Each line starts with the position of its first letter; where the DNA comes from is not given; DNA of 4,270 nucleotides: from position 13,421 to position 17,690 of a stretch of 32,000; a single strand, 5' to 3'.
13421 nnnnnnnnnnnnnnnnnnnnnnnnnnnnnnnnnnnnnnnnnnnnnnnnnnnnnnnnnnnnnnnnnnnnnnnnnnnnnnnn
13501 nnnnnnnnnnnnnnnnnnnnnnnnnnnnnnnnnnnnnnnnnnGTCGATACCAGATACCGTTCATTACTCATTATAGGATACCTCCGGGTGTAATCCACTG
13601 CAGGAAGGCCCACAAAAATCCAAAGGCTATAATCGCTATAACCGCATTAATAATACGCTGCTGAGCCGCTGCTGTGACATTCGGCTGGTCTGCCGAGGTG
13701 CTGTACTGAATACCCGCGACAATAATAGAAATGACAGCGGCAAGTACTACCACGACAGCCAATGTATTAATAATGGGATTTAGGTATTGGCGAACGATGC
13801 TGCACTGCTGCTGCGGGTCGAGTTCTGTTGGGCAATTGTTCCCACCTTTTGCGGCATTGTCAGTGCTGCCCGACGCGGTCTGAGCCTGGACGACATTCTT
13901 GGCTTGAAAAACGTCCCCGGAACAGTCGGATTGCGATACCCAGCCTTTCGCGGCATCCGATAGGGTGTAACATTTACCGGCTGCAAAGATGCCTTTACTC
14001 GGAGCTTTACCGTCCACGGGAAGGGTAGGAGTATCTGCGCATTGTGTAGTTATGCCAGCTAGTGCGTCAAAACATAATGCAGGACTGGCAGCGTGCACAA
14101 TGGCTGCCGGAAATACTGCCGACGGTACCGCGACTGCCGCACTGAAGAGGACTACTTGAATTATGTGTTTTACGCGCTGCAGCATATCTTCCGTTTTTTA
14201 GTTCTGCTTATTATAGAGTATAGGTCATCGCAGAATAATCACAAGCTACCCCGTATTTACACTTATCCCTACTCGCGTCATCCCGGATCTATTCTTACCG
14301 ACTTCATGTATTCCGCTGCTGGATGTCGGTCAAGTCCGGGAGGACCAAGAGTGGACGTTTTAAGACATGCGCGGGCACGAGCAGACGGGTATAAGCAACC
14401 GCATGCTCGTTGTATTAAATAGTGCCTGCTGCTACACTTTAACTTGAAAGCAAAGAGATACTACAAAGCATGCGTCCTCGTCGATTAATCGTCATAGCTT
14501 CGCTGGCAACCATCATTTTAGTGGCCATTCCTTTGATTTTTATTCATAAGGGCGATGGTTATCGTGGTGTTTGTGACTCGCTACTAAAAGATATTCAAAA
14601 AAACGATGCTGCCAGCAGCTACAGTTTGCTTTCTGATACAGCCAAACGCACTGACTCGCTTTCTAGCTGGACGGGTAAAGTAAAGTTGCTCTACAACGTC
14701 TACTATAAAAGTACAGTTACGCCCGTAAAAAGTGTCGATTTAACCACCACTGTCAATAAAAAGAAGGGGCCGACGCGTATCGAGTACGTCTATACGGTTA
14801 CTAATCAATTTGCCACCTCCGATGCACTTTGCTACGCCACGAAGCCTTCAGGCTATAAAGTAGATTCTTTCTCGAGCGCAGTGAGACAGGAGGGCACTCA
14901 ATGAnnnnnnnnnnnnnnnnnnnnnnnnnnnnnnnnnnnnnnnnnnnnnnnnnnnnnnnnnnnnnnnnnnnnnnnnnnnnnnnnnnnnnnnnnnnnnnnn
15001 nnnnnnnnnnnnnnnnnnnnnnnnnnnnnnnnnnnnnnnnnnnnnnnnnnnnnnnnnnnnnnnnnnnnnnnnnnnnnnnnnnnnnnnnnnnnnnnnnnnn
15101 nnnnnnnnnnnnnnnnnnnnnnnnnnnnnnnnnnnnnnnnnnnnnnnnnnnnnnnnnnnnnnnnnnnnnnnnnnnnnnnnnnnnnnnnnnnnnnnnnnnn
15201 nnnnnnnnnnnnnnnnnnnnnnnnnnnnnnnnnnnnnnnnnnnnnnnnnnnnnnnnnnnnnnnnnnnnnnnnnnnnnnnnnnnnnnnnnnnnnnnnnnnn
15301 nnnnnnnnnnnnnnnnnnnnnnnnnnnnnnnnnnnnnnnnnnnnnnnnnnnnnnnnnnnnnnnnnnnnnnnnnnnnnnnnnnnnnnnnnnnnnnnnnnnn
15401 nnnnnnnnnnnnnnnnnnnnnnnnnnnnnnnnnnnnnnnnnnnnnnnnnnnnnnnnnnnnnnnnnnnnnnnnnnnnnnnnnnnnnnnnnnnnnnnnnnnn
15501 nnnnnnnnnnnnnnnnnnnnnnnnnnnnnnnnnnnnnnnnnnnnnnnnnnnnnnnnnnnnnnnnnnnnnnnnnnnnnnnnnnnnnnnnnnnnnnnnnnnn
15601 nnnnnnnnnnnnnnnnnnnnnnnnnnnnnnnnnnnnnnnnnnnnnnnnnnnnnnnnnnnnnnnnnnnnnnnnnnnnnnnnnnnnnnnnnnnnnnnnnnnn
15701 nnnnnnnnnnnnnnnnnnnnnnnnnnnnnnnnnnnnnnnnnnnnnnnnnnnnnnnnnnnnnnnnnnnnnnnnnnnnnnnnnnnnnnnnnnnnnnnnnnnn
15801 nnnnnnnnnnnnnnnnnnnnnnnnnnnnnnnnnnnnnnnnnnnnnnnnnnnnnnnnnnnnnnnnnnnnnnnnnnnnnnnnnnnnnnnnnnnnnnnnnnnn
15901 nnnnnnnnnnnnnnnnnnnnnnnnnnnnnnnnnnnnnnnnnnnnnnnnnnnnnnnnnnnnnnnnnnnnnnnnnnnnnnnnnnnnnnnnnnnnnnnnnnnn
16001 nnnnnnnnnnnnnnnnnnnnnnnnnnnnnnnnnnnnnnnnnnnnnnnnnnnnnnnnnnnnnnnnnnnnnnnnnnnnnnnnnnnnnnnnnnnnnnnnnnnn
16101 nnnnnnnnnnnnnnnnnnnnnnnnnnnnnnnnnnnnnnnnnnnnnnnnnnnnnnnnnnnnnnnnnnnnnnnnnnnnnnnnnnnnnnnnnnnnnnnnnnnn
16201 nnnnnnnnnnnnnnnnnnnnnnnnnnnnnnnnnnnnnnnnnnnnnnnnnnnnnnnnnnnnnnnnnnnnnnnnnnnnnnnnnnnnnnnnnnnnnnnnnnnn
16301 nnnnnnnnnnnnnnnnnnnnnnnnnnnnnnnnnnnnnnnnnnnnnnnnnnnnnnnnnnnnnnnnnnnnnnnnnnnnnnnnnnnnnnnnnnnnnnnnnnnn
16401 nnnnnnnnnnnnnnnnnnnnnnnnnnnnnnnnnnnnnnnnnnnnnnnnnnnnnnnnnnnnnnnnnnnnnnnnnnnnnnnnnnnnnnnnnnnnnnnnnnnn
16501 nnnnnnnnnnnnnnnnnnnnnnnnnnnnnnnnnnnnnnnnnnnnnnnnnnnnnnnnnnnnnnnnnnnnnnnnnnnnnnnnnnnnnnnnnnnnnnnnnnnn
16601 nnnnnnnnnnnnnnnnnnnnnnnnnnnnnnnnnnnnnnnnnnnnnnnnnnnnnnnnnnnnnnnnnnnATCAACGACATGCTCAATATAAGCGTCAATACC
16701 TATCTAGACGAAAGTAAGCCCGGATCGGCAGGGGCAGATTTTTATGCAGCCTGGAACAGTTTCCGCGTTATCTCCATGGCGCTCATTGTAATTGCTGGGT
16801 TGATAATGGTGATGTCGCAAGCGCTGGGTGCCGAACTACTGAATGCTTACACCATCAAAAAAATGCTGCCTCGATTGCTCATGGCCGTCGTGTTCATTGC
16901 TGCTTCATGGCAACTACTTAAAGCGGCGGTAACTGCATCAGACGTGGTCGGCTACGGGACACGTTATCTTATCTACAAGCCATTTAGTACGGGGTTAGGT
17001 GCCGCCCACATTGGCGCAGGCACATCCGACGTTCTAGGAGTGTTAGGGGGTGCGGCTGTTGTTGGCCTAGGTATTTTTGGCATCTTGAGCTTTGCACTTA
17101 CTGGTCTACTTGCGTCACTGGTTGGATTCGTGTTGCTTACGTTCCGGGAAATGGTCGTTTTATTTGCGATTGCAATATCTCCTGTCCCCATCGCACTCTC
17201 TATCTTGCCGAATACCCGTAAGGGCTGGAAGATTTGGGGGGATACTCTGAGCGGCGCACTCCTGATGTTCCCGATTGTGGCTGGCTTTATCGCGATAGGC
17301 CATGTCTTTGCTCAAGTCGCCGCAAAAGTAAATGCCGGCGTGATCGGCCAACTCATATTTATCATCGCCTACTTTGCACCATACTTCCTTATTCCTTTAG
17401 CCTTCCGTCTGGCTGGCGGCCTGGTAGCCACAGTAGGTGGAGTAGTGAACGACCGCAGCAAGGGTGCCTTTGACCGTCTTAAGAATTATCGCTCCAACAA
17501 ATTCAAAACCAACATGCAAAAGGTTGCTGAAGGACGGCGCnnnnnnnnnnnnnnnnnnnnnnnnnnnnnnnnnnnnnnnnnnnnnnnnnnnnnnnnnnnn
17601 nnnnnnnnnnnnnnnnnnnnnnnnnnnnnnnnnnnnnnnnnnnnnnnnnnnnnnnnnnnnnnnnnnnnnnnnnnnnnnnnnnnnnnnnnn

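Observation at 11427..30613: Complete-looking ~19 kb type IV secretion-like locus in two divergent operons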

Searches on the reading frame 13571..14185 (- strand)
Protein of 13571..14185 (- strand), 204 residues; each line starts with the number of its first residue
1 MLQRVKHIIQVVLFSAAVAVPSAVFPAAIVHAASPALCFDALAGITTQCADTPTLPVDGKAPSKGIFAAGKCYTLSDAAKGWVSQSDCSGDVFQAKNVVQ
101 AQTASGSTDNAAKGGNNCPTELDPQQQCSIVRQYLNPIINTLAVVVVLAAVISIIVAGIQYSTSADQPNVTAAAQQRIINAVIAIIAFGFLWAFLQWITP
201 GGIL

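Call 5: search_protein_families(library=pfam, max_evalue=0.1, proteins=[window:13571-14185:-])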
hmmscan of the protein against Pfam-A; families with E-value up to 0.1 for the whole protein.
window:13571-14185:- (204 aa): 4 families
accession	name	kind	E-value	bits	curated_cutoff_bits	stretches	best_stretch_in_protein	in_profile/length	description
PF18895.5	T4SS_pilin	-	9.4e-06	26.1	26.6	1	135-198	9-71/71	Type IV secretion system pilin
PF02378.23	PTS_EIIC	-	0.00086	18.9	30.7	1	130-194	151-213/319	Phosphotransferase system, EIIC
PF19607.4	DUF6112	-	0.002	18.3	25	1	135-198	16-81/88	Family of unknown function (DUF6112)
PF07790.16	Pilin_N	-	0.086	14.2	25.2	1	142-173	13-43/78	Archaeal Type IV pilin, N-terminal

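Call 88: search_protein_families(library=ncbifam, max_evalue=0.1, proteins=[window:13571-14185:-])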
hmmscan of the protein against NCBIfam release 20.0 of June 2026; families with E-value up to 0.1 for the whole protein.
window:13571-14185:- (204 aa): 2 families
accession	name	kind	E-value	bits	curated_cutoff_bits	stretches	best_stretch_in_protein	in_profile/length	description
NF045849.1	ICE_MMCAP2_0565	equivalog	5.1e-09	35.7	40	1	130-198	8-76/80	Mbov_0395 family pilin-like conjugal transfer protein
NF003746.0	PRK05346.1-1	equivalog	0.017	14.2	337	1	137-185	9-57/264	Na(+)-translocating NADH-quinone reductase subunit C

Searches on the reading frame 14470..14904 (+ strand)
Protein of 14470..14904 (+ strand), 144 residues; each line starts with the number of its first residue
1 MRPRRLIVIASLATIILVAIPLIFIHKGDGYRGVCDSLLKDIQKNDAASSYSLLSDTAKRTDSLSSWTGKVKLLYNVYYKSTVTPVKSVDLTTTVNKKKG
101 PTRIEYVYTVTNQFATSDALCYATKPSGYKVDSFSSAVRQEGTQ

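Call 4: search_protein_families(library=pfam, max_evalue=0.1, proteins=[window:14470-14904:+])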
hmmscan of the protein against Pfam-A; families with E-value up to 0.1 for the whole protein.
window:14470-14904:+ (144 aa): 0 families

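Call 7: search_protein_families(library=ncbifam, max_evalue=0.01, proteins=[window:14470-14904:+])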
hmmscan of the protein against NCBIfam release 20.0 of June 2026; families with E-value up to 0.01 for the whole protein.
window:14470-14904:+ (144 aa): 0 families

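Call 52: search_solved_structures(query=A5, max_evalue=10, show_alignments=2)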
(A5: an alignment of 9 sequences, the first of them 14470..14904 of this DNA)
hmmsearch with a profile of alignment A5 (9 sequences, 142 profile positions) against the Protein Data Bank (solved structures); distinct sequences matched with E-value up to 10: 13.
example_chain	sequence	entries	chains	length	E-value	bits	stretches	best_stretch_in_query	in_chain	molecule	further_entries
8wt4_A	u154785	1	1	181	0.01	19.4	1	94-138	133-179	Uncharacterized protein YoeB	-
8i2e_A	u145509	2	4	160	0.01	19.4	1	94-138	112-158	Uncharacterized protein YoeB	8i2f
2rsx_A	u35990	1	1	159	0.01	19.4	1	94-138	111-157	Uncharacterized protein yoeB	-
7bn9_A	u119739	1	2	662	0.11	16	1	39-114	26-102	Penicillin-binding protein 3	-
8bsa_A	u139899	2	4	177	0.17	15.5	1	35-99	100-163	Methyl-accepting chemotaxis protein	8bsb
6mkg_A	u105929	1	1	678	0.2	15.2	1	7-114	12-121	penicillin binding protein 5 (PBP5)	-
7sjy_A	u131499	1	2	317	0.45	14.1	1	40-135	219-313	Anti-sigma-I factor RsgI9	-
6tmm_BBB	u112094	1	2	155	0.66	13.6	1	35-79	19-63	NAD(P)(+)--arginine ADP-ribosyltransferase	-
6tmm_AAA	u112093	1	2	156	0.67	13.5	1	35-79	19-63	NAD(P)(+)--arginine ADP-ribosyltransferase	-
6y75_B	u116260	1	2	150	0.74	13.4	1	35-79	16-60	NAD(P)(+)--arginine ADP-ribosyltransferase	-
2lk9_A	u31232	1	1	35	1.4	12.5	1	4-31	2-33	Bone marrow stromal antigen 2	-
8os0_A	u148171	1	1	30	3.4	11.2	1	8-29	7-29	Notch 3 extracellular truncation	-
6b87_A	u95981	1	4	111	4.8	10.8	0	3-25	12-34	TMHC2_E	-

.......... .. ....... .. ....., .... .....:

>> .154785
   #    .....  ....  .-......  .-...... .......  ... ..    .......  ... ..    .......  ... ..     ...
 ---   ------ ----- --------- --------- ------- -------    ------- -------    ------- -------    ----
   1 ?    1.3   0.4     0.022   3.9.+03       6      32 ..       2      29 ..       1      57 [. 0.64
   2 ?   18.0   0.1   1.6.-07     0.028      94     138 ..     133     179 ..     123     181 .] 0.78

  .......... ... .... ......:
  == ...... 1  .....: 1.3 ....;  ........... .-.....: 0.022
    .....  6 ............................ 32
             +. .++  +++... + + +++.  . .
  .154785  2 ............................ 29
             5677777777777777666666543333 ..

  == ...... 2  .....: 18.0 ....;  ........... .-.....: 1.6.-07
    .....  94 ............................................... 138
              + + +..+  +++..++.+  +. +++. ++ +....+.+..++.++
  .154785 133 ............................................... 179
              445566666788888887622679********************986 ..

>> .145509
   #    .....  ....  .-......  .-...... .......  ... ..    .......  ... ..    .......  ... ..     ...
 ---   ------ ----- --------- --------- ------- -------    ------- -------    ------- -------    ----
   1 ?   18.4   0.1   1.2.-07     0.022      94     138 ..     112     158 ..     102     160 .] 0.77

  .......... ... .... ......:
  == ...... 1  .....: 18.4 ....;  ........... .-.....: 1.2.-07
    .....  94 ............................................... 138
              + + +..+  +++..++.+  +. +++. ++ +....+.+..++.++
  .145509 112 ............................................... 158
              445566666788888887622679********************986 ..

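Call 53: search_protein_families(library=pfam, alignment_id=A5, max_evalue=1)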
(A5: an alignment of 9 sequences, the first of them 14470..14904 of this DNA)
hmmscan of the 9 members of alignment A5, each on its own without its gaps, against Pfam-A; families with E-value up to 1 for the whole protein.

A. member 1, window:14470-14904:+ (144 aa): 0 families

B. families by the number of members that match (of 9 scanned): 8 families
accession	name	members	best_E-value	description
PF05223.17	MecA_N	3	6.9e-06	NTF2-like N-terminal transpeptidase domain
PF16156.12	DUF4864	1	0.0035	Domain of unknown function (DUF4864)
PF16111.11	DUF4829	1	0.023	Domain of unknown function (DUF4829)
PF16890.10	DUF5083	1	0.04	Domain of unknown function (DUF5083)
PF06638.16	Strabismus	1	0.055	Strabismus protein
PF10694.14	DUF2500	1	0.17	Protein of unknown function (DUF2500)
PF01292.26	Ni_hydr_CYTB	1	0.2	Prokaryotic cytochrome b561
PF16118.10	DUF4834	1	0.77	Domain of unknown function (DUF4834)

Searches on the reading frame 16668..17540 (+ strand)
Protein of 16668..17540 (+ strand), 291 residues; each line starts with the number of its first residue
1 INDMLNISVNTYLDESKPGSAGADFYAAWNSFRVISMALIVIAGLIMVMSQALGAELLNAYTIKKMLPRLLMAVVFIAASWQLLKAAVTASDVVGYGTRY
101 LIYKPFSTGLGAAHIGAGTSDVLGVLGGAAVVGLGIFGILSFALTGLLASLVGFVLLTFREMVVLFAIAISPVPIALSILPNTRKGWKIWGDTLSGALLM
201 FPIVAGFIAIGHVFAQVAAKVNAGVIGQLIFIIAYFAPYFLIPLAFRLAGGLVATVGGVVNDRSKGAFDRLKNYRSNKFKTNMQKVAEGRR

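Call 35: search_solved_structures(query=A1, max_evalue=10, show_alignments=2)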
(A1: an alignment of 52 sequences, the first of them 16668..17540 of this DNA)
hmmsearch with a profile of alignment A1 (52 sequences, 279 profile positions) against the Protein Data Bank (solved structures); distinct sequences matched with E-value up to 10: 0.

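Call 36: search_protein_families(library=pfam, alignment_id=A1, max_evalue=1)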
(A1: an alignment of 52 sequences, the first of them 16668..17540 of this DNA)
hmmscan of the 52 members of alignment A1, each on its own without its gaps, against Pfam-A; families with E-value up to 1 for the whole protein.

A. member 1, window:16668-17540:+ (291 aa): 1 family
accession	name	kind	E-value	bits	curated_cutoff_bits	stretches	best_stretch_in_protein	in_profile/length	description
PF05514.17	HR_lesion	-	0.99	10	22.6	0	35-62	68-95/138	HR-like lesion-inducing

B. families by the number of members that match (of 52 scanned): 12 families
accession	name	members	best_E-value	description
PF04610.19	TrbL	20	1.3e-05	TrbL/VirB6 plasmid conjugal transfer protein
PF10325.15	7TM_GPCR_Srz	5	0.0029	Serpentine type 7TM GPCR chemoreceptor Srz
PF10320.15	7TM_GPCR_Srsx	2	0.039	Serpentine type 7TM GPCR chemoreceptor Srsx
PF12555.13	SteA-like_C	2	0.15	SteA-like C-terminal domain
PF19261.4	DUF5904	1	0.046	Domain of unknown function (DUF5904)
PF03904.18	DUF334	1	0.048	Domain of unknown function (DUF334)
PF20290.3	MC4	1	0.15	ABC-three component (ABC-3C) system Middle Component 4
PF25471.1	TM_PetC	1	0.57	Iron-sulfur subunit PetC transmembrane anchor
PF02038.21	ATP1G1_PLM_MAT8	1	0.69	ATP1G1/PLM/MAT8 family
PF12046.13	CCB1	1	0.93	Cofactor assembly of complex C subunit B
PF04531.18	Phage_holin_1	1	0.97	Bacteriophage holin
PF05514.17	HR_lesion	1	0.99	HR-like lesion-inducing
